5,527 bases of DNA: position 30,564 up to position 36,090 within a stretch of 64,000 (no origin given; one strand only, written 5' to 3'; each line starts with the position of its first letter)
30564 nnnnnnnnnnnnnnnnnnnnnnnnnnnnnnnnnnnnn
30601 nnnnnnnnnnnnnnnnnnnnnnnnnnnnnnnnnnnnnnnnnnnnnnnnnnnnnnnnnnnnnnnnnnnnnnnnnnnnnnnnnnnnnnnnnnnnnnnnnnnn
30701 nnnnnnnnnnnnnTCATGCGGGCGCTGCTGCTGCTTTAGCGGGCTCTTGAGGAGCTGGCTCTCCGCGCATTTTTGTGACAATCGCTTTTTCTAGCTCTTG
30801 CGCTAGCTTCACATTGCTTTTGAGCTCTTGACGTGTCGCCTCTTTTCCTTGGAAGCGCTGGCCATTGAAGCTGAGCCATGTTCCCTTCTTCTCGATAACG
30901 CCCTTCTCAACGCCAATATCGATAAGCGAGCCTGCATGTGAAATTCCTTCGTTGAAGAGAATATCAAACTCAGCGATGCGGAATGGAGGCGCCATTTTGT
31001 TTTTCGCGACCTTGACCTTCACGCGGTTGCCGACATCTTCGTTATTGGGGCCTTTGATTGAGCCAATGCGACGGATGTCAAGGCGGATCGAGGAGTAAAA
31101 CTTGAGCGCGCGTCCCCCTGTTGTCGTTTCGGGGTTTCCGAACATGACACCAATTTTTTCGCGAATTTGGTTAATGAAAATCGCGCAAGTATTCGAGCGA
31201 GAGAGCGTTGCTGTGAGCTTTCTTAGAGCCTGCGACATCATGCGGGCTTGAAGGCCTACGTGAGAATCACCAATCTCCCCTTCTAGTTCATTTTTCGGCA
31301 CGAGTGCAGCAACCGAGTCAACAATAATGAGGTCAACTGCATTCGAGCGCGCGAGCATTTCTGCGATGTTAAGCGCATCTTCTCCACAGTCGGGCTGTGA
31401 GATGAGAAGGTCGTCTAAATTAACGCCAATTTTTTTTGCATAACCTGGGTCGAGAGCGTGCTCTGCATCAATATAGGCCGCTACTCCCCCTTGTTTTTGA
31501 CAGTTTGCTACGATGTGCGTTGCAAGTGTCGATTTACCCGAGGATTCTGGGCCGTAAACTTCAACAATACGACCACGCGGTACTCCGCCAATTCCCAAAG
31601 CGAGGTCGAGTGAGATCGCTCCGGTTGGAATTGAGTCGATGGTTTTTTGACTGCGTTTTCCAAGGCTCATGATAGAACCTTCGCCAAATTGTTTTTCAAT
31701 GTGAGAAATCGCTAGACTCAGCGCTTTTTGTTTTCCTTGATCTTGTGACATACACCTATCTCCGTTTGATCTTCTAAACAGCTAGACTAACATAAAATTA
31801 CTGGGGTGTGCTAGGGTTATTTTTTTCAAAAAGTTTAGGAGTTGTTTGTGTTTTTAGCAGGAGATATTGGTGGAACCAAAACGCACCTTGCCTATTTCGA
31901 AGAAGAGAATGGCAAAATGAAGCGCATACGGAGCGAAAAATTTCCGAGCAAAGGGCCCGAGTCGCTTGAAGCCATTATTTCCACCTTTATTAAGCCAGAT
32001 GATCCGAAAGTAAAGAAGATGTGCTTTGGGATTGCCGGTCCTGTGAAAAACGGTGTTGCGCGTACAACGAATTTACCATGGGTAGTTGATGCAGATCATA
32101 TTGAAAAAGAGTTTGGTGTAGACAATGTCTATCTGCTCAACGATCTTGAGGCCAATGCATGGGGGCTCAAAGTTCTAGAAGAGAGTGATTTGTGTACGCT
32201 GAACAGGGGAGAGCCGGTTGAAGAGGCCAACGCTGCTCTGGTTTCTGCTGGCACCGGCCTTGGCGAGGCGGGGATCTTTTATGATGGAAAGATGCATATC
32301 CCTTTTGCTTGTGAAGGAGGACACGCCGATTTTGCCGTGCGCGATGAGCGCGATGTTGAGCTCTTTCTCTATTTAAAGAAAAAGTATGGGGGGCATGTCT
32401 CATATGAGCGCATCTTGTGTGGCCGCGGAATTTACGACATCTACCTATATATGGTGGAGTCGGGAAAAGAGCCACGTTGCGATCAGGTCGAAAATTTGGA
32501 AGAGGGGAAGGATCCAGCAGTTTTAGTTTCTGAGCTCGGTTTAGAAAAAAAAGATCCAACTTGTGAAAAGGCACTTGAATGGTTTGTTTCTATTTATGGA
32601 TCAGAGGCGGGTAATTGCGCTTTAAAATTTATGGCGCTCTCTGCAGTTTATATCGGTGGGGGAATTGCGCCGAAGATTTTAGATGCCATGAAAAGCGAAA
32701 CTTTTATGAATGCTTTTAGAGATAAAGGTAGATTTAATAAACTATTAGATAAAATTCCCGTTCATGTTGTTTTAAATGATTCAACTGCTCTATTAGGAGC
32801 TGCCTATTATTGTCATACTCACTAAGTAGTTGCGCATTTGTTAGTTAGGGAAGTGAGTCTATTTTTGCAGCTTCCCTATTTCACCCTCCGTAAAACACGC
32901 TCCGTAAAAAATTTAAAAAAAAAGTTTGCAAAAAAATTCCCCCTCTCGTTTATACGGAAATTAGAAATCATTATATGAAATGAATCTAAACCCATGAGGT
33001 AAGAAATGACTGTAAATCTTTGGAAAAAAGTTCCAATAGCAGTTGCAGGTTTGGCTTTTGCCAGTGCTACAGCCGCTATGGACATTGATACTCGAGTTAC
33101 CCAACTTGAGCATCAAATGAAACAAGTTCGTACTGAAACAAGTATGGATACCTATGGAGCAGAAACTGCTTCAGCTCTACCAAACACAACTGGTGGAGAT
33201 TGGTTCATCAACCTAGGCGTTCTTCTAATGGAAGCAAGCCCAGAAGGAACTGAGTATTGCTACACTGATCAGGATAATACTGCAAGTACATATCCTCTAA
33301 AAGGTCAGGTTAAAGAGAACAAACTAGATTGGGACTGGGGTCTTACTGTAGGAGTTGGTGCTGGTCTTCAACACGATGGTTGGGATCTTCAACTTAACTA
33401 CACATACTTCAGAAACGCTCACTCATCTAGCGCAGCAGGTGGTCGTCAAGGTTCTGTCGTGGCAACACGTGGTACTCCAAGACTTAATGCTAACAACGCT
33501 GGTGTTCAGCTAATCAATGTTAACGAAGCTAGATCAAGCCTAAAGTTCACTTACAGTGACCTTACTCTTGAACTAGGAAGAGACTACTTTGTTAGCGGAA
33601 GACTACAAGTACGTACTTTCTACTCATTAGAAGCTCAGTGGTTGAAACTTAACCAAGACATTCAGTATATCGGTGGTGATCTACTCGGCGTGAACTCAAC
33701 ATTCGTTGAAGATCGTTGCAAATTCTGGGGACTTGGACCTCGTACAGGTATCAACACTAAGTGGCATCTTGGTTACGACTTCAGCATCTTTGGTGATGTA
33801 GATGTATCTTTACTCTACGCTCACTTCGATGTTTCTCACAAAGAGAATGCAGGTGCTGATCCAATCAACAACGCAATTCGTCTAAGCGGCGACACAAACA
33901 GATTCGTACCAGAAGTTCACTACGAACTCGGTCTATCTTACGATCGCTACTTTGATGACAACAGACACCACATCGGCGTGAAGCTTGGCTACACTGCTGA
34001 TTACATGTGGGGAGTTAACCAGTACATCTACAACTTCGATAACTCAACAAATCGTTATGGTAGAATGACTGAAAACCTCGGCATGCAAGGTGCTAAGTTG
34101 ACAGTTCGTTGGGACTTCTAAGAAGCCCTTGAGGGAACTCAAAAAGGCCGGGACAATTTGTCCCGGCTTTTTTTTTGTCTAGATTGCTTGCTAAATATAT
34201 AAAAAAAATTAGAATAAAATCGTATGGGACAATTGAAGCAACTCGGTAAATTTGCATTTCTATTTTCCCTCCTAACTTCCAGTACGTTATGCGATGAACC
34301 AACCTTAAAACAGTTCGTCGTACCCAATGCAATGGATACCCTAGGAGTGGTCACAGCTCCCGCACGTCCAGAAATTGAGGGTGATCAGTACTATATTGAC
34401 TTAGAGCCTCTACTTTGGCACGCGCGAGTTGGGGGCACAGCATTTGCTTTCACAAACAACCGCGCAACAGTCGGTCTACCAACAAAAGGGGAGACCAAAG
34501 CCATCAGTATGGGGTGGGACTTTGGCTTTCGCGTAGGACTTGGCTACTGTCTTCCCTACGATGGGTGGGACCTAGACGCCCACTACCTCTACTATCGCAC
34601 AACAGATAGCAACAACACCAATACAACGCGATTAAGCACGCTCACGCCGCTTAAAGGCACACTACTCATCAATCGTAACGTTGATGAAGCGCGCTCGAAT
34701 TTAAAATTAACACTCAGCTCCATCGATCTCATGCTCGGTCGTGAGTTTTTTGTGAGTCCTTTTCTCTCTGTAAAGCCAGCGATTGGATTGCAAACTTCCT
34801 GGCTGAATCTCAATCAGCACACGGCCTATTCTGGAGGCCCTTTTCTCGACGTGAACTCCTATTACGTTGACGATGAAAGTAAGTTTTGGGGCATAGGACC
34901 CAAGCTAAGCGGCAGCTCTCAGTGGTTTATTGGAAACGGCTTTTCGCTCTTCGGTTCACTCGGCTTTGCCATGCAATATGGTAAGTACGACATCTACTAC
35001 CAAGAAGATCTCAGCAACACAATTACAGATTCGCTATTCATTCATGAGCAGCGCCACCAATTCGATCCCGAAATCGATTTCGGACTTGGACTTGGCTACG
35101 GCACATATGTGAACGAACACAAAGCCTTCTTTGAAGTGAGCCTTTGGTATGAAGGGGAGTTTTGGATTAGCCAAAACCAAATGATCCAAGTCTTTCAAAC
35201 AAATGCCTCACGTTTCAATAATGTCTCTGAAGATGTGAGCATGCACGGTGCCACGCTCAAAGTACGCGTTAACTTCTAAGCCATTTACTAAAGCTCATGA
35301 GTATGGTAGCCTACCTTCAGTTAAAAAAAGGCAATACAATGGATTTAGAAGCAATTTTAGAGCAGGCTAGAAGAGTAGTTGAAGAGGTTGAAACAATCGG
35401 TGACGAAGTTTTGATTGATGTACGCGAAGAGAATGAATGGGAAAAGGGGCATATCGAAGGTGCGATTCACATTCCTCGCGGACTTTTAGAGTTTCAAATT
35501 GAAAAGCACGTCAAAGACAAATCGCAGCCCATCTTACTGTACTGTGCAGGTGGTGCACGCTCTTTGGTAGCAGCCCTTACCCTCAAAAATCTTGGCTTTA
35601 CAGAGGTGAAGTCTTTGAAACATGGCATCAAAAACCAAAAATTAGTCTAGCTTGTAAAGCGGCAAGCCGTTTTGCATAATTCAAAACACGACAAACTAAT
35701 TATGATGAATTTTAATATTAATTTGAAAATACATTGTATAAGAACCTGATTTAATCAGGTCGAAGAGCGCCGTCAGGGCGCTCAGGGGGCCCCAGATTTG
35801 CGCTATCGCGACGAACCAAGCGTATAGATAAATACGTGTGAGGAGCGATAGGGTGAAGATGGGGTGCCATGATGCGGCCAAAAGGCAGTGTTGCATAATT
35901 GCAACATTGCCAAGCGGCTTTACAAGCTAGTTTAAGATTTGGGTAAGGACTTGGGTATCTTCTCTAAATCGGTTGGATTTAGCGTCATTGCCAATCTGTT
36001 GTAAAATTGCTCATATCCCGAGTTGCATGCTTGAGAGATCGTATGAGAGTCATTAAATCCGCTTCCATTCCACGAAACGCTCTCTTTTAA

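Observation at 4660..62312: Hyper-abundant word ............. in genes and spacers, with an uptake-signal-like (DUS/USS-like) distribution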

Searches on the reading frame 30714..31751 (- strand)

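Call 15: search_protein_families(library=ncbifam, proteins=[window:30714-31751:-], max_evalue=0.00001)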
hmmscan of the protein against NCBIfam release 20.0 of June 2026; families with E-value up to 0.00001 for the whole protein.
window:30714-31751:- (345 aa): 10 families
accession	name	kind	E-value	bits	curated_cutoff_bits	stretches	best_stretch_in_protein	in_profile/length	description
TIGR02012.1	tigrfam_recA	equivalog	4.8e-161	535.4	325.3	1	7-324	2-319/321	recombinase RecA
NF007072.0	PRK09519.1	equivalog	8.2e-133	444.4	1024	2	1-253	1-252/790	intein-containing recombinase RecA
TIGR02237.1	recomb_radB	equivalog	2.7e-15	56.8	172.4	1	54-228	6-178/210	DNA repair and recombination protein RadB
NF003301.0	PRK04301.1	equivalog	3e-15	56.2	259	1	33-228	75-283/316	DNA repair and recombination protein RadA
TIGR02236.1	recomb_radA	equivalog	1.9e-11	43.9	361.15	0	129-228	183-279/311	DNA repair and recombination protein RadA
NF006861.0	PRK09361.1-1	equivalog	1.5e-10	41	278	1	39-97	3-60/235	DNA repair and recombination protein RadB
NF033429.2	ImuA_translesion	equivalog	1.7e-09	37.8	150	1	35-143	10-119/181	translesion DNA synthesis-associated protein ImuA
TIGR02238.1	recomb_DMC1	equivalog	4.4e-09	35.9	447.7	1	34-228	71-281/314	meiotic recombinase Dmc1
TIGR02239.1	recomb_RAD51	equivalog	1.2e-08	34.4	478.05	1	35-228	72-281/316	DNA repair protein RAD51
TIGR03881.1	KaiC_arch_4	hypoth_equivalog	3.4e-06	26.9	247.8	1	41-184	3-120/231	KaiC domain-containing protein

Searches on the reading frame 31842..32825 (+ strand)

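Call 15: search_protein_families(library=ncbifam, proteins=[window:31842-32825:+], max_evalue=0.00001)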
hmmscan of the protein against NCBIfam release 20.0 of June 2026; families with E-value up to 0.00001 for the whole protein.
window:31842-32825:+ (327 aa): 8 families
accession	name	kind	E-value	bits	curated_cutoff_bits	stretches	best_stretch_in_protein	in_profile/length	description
NF001415.0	PRK00292.1-2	equivalog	6.6e-89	298.5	333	1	1-324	1-341/346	glucokinase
TIGR00749.1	glk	equivalog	4.3e-77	259.5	225.45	1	5-321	1-315/315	glucokinase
NF001416.0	PRK00292.1-3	equivalog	7.3e-66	222.6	383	1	5-324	14-331/339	glucokinase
NF001414.0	PRK00292.1-1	equivalog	1.2e-60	205.5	502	1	5-323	6-312/321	glucokinase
NF001417.0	PRK00292.1-4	equivalog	2.3e-57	194.2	468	1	2-326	13-326/342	glucokinase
NF010701.0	PRK14101.1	equivalog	1.3e-48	165.7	920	1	5-321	21-325/638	bifunctional transcriptional regulator/glucokinase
NF009073.0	PRK12408.1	subfamily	1.1e-47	162.8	240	1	3-323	17-331/338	glucokinase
TIGR00744.1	ROK_glcA_fam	subfamily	6.5e-07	28.9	260.35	1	6-153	2-147/318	ROK family glucokinase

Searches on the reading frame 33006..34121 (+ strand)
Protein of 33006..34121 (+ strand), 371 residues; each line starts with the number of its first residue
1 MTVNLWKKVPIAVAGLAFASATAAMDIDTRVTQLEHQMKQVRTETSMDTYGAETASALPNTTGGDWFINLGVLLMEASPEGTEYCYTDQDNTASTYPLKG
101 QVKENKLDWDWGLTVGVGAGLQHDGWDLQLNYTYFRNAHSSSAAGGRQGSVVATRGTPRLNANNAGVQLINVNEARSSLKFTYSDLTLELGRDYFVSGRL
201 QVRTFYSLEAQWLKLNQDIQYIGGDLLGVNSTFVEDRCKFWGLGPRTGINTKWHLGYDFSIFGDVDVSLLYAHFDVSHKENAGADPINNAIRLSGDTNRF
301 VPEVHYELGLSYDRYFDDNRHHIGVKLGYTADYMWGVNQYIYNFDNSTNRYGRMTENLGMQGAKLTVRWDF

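Call 15: search_protein_families(library=ncbifam, proteins=[window:33006-34121:+], max_evalue=0.00001)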
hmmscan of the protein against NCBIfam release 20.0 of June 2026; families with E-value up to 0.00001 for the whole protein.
window:33006-34121:+ (371 aa): 0 families

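Call 42: search_protein_families(library=pfam, proteins=[window:33006-34121:+], max_evalue=0.00001)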
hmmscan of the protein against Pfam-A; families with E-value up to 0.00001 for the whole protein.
window:33006-34121:+ (371 aa): 1 family
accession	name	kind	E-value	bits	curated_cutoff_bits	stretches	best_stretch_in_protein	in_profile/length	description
PF05150.18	Legionella_OMP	-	3.4e-37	128.4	25.4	1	65-370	8-280/281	Legionella pneumophila major outer membrane protein precursor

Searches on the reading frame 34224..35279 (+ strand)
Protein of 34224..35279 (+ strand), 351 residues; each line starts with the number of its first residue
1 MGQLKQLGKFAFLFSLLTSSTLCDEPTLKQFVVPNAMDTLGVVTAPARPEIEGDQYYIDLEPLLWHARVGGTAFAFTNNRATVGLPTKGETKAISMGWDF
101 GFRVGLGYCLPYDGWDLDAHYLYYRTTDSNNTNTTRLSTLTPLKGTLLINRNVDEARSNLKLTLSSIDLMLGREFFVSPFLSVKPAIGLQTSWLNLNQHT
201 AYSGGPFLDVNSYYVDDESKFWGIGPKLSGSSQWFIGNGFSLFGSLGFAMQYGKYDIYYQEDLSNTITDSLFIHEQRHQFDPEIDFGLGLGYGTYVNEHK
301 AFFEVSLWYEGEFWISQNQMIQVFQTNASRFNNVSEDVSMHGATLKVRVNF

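Call 6: search_protein_families(library=ncbifam, proteins=[window:34224-35279:+])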
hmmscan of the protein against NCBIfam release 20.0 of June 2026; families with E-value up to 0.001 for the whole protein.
window:34224-35279:+ (351 aa): 0 families

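Call 31: search_protein_families(library=pfam, proteins=[window:34224-35279:+], max_evalue=0.01)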
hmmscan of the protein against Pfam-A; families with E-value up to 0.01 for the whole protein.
window:34224-35279:+ (351 aa): 2 families
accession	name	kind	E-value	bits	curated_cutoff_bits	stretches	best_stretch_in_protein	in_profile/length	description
PF05150.18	Legionella_OMP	-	1e-31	110.4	25.4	1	55-349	8-279/281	Legionella pneumophila major outer membrane protein precursor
PF13505.12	OMP_b-brl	-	3.1e-05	24.7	28.7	0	99-197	43-117/175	Outer membrane protein beta-barrel domain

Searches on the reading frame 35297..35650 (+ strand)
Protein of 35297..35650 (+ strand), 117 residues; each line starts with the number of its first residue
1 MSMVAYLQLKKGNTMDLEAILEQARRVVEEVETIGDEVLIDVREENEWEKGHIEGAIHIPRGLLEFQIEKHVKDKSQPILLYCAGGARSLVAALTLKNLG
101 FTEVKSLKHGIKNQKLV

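Call 42: search_protein_families(library=pfam, proteins=[window:35297-35650:+], max_evalue=0.00001)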
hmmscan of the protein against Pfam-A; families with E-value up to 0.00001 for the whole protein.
window:35297-35650:+ (117 aa): 1 family
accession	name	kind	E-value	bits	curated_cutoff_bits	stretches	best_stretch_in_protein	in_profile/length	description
PF00581.25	Rhodanese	-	2.1e-19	70.3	22.2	1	36-113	13-98/102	Rhodanese-like domain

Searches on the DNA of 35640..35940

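Call 62: search_rna_families(source=window, start=35640, end=35940, threshold=evalue, max_evalue=1)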
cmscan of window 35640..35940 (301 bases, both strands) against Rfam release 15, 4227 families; matches with E-value up to 1: 0.
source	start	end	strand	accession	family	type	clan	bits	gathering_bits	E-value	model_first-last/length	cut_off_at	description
